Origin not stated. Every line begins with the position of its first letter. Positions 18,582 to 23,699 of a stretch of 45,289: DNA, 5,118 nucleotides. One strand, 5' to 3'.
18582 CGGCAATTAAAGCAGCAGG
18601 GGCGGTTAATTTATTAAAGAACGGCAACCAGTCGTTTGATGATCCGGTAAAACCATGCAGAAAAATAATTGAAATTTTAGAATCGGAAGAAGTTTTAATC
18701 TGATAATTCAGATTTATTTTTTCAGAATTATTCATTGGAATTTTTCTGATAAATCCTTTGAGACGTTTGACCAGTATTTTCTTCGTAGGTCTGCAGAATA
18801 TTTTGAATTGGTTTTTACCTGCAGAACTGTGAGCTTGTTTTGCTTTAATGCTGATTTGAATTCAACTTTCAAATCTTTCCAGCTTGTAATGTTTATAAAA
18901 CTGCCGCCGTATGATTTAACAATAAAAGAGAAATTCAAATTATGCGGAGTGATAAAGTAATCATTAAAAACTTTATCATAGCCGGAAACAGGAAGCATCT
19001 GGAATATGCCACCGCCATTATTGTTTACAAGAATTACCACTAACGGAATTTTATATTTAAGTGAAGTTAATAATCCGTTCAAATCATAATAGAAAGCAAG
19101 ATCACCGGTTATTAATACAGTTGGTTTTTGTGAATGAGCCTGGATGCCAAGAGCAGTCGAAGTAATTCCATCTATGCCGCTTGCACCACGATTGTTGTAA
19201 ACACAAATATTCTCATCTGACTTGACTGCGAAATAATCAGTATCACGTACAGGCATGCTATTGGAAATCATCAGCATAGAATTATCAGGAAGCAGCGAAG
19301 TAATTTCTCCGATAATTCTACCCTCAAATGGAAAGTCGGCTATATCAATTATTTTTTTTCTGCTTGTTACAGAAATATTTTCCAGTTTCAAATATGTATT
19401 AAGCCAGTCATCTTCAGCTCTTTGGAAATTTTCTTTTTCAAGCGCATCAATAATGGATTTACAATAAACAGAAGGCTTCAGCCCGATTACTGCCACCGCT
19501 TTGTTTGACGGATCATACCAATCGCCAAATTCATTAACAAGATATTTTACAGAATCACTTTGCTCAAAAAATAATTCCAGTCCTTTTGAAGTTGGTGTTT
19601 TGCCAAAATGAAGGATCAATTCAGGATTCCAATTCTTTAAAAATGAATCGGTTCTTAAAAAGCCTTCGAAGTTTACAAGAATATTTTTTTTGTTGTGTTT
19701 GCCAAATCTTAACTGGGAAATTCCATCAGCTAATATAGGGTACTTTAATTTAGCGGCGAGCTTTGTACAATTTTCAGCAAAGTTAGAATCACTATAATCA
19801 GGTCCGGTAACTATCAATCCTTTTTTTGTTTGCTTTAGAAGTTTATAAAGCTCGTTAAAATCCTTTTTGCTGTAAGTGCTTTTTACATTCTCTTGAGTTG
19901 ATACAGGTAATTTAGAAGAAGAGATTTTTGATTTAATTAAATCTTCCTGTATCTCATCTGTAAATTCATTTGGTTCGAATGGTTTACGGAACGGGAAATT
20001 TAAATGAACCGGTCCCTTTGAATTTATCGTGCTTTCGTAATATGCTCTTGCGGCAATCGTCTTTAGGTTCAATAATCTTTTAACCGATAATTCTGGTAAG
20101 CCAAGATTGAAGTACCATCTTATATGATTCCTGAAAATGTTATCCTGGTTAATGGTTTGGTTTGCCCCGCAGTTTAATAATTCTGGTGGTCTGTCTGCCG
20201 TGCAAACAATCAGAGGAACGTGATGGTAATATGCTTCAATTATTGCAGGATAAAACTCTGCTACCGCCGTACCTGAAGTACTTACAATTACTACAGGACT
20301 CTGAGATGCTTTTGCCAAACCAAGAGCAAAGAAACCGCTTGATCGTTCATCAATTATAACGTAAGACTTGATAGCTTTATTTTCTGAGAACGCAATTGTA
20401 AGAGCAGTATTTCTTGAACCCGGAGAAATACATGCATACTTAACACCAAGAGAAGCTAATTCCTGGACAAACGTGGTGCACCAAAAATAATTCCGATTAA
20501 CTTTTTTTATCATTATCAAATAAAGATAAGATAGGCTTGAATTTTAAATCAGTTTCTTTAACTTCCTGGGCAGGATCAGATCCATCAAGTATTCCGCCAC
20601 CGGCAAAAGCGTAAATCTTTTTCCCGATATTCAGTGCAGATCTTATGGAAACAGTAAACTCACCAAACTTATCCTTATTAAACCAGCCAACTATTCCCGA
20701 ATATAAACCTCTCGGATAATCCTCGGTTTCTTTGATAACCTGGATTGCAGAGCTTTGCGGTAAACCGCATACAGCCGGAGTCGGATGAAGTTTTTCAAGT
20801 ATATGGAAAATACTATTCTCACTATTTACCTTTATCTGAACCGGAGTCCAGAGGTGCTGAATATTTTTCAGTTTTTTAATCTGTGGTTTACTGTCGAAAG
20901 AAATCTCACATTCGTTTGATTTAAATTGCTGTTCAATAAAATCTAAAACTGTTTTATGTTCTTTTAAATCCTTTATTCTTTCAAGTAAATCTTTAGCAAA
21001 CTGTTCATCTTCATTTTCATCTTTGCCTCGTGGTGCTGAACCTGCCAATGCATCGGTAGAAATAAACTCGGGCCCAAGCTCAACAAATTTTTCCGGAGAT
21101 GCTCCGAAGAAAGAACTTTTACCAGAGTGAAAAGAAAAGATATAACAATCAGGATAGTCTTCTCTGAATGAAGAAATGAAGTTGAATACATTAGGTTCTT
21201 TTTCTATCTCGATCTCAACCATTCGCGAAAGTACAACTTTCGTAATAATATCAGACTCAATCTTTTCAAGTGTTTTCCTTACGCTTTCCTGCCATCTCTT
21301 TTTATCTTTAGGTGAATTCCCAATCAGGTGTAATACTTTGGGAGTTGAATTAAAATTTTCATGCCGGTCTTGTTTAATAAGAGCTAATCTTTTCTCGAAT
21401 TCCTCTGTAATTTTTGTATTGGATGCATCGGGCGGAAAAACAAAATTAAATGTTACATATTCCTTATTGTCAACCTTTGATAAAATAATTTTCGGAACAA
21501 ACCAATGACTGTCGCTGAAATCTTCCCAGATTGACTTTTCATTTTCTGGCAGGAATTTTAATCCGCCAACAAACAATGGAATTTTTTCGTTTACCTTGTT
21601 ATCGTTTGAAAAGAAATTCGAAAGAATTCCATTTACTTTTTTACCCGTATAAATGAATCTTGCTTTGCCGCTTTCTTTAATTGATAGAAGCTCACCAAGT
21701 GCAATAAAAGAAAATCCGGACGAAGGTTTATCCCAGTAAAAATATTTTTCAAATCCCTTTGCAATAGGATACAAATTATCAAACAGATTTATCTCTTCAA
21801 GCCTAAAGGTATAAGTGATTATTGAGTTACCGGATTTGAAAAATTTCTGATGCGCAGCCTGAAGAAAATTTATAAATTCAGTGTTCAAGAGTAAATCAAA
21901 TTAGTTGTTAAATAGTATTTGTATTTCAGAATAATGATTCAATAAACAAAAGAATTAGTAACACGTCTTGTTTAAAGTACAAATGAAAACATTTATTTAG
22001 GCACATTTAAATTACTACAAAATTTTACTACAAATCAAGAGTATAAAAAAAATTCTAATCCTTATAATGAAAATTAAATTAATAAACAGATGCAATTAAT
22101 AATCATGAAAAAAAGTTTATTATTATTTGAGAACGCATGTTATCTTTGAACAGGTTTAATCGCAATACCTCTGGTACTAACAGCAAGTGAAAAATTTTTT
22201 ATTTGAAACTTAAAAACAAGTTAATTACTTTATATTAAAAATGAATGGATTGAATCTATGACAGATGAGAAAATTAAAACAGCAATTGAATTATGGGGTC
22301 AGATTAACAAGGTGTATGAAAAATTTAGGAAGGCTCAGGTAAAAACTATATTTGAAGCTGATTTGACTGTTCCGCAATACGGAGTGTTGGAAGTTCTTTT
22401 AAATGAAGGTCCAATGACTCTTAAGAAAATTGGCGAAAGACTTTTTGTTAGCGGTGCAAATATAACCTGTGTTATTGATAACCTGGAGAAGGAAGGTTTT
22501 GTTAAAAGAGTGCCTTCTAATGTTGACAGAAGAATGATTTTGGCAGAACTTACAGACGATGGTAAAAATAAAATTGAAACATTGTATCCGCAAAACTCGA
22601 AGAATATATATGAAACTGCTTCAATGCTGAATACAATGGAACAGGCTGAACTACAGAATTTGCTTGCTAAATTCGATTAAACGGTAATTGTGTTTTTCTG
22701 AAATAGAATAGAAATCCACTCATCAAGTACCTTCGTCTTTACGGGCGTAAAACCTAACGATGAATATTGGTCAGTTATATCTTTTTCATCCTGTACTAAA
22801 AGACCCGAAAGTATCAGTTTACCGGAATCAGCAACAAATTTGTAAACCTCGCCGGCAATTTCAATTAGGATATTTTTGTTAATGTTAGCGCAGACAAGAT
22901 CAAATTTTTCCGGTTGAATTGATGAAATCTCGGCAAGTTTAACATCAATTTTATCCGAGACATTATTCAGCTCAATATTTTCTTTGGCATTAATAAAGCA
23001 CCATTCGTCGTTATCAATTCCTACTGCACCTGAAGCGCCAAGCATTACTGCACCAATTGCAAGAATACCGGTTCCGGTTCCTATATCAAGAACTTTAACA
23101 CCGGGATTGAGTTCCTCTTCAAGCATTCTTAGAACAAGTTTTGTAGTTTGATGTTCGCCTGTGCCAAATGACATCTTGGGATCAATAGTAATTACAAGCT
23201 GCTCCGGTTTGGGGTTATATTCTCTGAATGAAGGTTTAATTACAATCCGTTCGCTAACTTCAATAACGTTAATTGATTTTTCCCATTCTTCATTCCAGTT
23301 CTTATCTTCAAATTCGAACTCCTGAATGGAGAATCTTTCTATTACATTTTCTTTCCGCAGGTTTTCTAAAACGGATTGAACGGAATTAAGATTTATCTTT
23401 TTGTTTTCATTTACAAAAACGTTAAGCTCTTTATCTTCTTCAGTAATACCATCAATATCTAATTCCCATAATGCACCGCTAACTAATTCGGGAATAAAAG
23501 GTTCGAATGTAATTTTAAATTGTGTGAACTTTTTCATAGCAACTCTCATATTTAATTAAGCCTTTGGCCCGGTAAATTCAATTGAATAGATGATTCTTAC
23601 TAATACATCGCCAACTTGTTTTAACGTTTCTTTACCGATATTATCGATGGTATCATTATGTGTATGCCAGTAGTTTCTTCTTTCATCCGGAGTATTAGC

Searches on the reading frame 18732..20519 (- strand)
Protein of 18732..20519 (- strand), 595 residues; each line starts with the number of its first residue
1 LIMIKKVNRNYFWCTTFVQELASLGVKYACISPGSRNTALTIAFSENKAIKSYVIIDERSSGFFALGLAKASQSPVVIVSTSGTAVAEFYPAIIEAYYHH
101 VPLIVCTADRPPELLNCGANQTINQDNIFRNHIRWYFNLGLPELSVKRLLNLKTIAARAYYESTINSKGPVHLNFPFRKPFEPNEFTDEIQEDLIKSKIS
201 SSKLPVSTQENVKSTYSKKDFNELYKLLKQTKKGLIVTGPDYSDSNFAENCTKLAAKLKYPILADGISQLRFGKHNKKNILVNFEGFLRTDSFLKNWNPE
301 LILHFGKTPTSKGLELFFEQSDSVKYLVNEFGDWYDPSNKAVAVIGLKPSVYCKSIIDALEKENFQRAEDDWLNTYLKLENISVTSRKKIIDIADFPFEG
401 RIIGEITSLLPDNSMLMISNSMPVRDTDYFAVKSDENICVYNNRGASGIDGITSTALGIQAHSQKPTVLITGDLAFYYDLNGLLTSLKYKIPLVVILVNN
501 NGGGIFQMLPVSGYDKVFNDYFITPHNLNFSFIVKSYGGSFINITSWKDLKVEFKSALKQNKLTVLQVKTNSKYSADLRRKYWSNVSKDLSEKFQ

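Call 104: search_protein_families(library=pfam, proteins=[window:18732-20519:-], max_evalue=0.000001)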
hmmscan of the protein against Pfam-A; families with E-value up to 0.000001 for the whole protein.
window:18732-20519:- (595 aa): 2 families
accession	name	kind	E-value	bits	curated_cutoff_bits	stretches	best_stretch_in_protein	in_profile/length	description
PF02776.23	TPP_enzyme_N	-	1.1e-20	74.1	26.8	1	17-125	7-116/119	Thiamine pyrophosphate enzyme, N-terminal TPP binding domain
PF02775.26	TPP_enzyme_C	-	2.9e-15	56.8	21.9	1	454-568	35-151/151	Thiamine pyrophosphate enzyme, C-terminal TPP binding domain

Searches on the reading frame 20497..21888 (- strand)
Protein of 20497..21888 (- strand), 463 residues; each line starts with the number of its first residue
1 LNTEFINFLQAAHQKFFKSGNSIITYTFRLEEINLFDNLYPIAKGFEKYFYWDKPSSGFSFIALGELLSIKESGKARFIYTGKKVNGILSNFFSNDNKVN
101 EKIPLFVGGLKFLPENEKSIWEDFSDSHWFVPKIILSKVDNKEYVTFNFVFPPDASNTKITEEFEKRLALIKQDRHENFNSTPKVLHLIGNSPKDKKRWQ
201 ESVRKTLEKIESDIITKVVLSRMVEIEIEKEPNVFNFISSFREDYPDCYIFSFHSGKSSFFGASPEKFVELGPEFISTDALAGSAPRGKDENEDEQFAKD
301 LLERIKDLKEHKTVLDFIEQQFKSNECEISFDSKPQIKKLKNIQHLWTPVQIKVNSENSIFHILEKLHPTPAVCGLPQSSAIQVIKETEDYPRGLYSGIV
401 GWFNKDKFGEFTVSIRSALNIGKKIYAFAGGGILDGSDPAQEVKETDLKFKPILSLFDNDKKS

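Call 98: search_protein_families(library=pfam, proteins=[window:20497-21888:-], max_evalue=0.00001)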
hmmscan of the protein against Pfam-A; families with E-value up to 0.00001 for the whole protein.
window:20497-21888:- (463 aa): 1 family
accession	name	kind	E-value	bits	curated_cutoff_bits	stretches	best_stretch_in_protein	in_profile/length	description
PF00425.24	Chorismate_bind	-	4.1e-72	243.3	27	1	196-449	2-257/257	chorismate binding enzyme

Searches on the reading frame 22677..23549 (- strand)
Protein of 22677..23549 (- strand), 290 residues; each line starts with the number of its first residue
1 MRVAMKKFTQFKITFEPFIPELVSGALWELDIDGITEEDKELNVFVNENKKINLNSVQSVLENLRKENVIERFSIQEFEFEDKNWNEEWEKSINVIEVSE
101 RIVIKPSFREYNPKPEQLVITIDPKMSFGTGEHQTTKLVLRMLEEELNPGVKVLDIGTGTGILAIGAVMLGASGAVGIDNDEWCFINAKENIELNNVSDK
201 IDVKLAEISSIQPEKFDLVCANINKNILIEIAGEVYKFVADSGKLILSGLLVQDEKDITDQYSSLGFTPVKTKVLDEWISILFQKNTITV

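Call 98: search_protein_families(library=pfam, proteins=[window:22677-23549:-], max_evalue=0.00001)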
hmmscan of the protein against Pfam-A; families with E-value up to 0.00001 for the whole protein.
window:22677-23549:- (290 aa): 5 families
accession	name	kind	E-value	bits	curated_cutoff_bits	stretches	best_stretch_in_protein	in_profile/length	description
PF06325.19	PrmA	-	6.2e-63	213.5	22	1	38-285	54-295/296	Ribosomal protein L11 methyltransferase (PrmA)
PF01135.25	PCMT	-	2.1e-07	31.4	20.3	1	137-201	63-126/210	Protein-L-isoaspartate(D-aspartate) O-methyltransferase (PCMT)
PF13847.12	Methyltransf_31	-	7.7e-07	29.3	27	1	148-222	2-81/145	Methyltransferase domain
PF05175.20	MTS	-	2.2e-06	27.8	23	1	135-222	19-105/170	Methyltransferase small domain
PF13649.12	Methyltransf_25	-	9.3e-06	26.7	27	0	153-222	1-71/97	Methyltransferase domain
